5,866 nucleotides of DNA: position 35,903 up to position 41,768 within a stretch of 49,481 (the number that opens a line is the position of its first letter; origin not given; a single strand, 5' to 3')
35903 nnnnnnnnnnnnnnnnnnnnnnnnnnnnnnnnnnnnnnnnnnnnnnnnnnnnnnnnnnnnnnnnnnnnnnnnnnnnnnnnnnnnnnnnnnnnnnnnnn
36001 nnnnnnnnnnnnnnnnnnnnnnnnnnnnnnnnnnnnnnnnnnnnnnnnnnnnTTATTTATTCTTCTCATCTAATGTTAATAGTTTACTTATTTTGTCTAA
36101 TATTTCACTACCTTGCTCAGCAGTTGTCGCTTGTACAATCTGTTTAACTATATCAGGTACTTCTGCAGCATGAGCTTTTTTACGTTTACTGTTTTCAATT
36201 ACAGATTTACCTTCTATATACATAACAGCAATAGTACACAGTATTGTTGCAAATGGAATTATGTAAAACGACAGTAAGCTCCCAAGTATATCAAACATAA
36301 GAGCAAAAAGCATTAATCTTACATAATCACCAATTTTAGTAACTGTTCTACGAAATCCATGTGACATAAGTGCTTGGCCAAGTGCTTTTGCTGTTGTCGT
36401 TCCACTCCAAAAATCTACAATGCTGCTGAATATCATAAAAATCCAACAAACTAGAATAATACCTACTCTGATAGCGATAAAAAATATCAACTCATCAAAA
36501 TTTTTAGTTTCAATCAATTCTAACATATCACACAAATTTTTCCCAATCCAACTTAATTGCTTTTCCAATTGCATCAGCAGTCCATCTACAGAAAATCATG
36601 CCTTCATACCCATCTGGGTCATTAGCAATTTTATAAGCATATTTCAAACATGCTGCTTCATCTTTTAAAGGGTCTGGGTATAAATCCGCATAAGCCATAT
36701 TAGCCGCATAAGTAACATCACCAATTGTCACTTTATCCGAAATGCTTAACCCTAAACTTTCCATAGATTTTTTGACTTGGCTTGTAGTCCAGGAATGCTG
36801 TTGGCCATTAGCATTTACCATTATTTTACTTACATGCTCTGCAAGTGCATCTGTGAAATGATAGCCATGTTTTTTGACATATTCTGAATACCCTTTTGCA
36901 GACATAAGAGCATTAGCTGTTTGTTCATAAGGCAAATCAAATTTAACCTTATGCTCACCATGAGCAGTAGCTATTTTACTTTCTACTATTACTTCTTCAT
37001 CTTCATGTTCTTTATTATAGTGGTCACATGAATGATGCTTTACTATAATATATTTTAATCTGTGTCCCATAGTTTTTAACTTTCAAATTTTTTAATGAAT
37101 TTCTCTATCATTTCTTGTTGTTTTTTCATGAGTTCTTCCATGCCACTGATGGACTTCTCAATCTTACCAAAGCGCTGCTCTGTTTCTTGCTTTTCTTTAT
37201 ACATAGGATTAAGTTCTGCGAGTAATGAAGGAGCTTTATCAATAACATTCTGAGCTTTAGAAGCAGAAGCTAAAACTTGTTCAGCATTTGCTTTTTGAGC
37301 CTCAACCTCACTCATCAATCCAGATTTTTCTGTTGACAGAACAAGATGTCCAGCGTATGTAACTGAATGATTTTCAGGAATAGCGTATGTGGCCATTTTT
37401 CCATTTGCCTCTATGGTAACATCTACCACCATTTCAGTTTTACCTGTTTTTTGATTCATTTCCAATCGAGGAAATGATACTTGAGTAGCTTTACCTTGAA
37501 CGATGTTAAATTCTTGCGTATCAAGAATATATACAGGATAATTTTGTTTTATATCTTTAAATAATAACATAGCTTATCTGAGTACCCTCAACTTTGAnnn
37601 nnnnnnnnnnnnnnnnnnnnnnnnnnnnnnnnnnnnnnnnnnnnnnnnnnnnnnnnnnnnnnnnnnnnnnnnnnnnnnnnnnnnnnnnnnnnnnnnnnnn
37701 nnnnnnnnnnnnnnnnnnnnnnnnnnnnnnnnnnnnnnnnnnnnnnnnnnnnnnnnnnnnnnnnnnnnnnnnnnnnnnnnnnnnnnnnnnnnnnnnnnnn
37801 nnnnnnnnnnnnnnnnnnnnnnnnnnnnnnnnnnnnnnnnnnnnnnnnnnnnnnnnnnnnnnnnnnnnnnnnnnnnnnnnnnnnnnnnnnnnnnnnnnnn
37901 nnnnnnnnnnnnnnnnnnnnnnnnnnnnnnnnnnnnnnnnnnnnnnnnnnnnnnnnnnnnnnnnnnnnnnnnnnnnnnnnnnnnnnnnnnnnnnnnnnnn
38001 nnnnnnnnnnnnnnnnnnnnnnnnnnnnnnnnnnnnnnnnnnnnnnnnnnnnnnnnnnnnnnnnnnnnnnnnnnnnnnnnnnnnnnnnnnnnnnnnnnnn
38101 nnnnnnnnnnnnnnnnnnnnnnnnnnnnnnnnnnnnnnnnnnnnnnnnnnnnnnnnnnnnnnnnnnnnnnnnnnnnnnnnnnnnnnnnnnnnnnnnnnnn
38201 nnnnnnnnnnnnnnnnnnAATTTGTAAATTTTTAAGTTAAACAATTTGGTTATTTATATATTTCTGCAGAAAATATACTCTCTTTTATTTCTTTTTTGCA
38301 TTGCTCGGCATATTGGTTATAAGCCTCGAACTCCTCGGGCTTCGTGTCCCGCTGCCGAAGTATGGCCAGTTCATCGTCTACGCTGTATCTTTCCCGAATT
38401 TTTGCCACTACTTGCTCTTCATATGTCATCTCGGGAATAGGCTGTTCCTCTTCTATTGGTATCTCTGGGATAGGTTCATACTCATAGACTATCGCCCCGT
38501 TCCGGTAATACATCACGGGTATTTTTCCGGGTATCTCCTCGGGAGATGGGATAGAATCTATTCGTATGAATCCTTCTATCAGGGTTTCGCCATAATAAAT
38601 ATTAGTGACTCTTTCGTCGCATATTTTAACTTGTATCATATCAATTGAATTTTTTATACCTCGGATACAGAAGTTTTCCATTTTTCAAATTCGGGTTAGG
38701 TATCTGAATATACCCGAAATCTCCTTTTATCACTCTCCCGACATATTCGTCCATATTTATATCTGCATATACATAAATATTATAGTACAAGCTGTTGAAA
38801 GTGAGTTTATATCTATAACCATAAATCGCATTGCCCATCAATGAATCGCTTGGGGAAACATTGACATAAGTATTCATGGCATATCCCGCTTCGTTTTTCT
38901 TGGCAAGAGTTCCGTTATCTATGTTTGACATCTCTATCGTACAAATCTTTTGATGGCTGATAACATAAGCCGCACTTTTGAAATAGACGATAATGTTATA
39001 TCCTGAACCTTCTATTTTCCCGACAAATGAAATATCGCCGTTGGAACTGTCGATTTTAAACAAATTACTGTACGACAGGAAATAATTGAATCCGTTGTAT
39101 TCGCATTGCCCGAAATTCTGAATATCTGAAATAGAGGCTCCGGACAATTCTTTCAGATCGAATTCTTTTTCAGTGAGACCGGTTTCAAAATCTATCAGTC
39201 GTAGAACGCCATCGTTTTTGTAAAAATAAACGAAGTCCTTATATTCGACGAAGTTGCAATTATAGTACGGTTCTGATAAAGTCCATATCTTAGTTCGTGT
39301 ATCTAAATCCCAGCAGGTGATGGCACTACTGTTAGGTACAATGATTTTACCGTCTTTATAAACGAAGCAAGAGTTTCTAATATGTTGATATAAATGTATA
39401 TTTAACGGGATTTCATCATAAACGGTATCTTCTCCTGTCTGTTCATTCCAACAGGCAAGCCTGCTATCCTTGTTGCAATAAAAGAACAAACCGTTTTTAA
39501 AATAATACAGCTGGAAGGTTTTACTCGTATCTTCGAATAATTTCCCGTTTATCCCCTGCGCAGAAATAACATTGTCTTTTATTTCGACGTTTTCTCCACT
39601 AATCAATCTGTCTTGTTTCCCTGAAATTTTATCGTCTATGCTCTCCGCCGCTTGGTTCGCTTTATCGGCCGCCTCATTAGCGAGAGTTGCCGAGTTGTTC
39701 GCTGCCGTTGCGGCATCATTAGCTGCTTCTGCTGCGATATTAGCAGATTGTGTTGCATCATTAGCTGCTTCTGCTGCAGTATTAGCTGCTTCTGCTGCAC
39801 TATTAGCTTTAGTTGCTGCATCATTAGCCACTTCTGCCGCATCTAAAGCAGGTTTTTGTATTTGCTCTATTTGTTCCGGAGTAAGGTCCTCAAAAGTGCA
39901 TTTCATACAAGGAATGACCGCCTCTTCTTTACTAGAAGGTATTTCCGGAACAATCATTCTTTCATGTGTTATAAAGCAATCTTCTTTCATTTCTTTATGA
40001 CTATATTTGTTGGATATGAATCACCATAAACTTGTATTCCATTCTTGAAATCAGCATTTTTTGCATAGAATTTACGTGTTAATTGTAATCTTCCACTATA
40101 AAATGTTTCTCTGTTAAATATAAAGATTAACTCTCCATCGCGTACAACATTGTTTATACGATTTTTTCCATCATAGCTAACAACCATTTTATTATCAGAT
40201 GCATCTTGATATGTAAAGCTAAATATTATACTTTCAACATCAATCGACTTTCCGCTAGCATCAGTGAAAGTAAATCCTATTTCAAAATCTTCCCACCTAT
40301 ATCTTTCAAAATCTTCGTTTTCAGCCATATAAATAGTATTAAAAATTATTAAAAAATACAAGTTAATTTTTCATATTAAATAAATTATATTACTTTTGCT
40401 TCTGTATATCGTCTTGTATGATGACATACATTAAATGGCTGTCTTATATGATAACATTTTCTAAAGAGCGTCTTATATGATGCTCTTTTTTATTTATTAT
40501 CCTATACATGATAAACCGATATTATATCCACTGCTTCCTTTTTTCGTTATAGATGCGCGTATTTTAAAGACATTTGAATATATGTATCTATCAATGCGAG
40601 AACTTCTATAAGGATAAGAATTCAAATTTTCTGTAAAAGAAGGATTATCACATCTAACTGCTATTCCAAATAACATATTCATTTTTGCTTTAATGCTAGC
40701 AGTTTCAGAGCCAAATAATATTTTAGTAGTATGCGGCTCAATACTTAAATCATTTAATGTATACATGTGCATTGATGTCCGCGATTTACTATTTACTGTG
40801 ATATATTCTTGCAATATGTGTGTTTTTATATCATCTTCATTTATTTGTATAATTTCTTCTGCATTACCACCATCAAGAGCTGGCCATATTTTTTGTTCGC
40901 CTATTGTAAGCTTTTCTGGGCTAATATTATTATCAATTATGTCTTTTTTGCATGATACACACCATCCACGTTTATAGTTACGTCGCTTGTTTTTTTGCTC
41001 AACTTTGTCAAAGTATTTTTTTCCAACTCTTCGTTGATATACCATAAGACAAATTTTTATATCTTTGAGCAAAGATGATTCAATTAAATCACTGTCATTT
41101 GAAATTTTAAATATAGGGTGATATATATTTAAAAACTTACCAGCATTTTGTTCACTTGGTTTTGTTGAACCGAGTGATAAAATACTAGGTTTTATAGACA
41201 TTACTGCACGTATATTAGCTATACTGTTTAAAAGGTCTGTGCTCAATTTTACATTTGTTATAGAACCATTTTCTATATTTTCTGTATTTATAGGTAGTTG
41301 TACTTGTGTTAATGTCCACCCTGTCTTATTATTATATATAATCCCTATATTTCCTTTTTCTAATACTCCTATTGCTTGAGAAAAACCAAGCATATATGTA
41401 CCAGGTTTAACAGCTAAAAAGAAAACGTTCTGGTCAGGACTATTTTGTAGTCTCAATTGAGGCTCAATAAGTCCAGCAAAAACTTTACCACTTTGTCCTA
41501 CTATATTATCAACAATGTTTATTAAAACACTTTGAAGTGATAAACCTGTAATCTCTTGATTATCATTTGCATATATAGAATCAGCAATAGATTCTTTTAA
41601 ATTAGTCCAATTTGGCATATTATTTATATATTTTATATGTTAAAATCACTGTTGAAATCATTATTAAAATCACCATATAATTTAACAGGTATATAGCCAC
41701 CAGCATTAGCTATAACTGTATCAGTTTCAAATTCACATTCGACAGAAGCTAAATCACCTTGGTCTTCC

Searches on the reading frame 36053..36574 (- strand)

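Call 81: search_protein_families(library=pfam, proteins=[window:36053-36574:-], max_evalue=0.01)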
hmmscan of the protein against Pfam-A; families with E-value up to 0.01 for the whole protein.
window:36053-36574:- (173 aa): 1 family
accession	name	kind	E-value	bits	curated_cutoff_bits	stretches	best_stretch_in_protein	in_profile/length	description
PF05105.17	Phage_holin_4_1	-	9.2e-05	22.9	22.2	1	37-148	7-112/116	Bacteriophage holin family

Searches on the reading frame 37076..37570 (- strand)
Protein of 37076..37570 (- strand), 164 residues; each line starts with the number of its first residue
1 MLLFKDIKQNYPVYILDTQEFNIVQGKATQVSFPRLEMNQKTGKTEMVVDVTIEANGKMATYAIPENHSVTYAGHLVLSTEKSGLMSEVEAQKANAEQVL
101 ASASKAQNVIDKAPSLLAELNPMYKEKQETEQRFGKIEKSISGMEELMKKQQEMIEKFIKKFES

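Call 81: search_protein_families(library=pfam, proteins=[window:37076-37570:-], max_evalue=0.01)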
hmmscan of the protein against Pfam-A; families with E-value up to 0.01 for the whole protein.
window:37076-37570:- (164 aa): 1 family
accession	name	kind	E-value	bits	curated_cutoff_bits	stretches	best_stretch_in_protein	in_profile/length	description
PF19111.5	DUF5798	-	0.0076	16.9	27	0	102-158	6-62/89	Family of unknown function (DUF5798)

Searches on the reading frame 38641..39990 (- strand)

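Call 10: search_protein_families(library=phrogs, proteins=[window:38641-39990:-], max_evalue=0.00001)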
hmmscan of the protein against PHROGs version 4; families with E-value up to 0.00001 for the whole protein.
window:38641-39990:- (449 aa): 4 families
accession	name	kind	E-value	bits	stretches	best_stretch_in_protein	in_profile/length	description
phrog_19280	-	unknown function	1.4e-10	41.4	1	46-120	135-209/623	-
phrog_4242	-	tail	1.3e-09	39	1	41-333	231-497/628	tail fiber protein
phrog_3279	-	tail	6.8e-07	30.2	1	40-127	116-203/396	tail fiber protein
phrog_20680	-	unknown function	7.4e-07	29.9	1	46-114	63-131/253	-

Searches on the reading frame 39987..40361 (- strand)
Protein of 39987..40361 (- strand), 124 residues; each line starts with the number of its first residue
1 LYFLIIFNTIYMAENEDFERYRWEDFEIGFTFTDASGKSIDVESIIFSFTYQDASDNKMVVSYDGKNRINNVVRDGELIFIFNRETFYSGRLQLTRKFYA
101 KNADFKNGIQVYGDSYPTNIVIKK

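Call 81: search_protein_families(library=pfam, proteins=[window:39987-40361:-], max_evalue=0.01)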
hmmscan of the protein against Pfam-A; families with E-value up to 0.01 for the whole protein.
window:39987-40361:- (124 aa): 1 family
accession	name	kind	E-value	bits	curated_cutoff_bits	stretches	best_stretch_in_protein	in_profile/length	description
PF23237.1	HYR_4C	-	0.0079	16.8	27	0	44-63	50-69/73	HYR-like domain with 4 cysteines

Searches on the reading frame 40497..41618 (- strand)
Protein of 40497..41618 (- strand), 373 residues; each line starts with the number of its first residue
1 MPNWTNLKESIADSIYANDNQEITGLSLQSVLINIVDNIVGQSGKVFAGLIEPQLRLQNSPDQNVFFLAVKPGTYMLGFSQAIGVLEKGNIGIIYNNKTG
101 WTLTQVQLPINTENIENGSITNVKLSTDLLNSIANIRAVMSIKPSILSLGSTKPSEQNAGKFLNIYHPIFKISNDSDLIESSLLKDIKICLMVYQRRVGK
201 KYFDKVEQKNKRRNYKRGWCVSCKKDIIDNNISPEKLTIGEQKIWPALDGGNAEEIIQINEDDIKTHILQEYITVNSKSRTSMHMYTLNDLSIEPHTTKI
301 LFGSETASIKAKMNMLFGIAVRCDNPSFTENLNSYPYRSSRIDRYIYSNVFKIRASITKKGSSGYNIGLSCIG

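Call 10: search_protein_families(library=phrogs, proteins=[window:40497-41618:-], max_evalue=0.00001)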
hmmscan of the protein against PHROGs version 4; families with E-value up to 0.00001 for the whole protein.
window:40497-41618:- (373 aa): 1 family
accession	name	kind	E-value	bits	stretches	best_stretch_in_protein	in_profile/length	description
phrog_36068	-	unknown function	9.2e-06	24.7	0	4-102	3-94/1258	-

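Call 80: search_protein_families(library=pfam, proteins=[window:40497-41618:-], max_evalue=0.01)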
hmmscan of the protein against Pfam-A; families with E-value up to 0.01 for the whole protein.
window:40497-41618:- (373 aa): 0 families
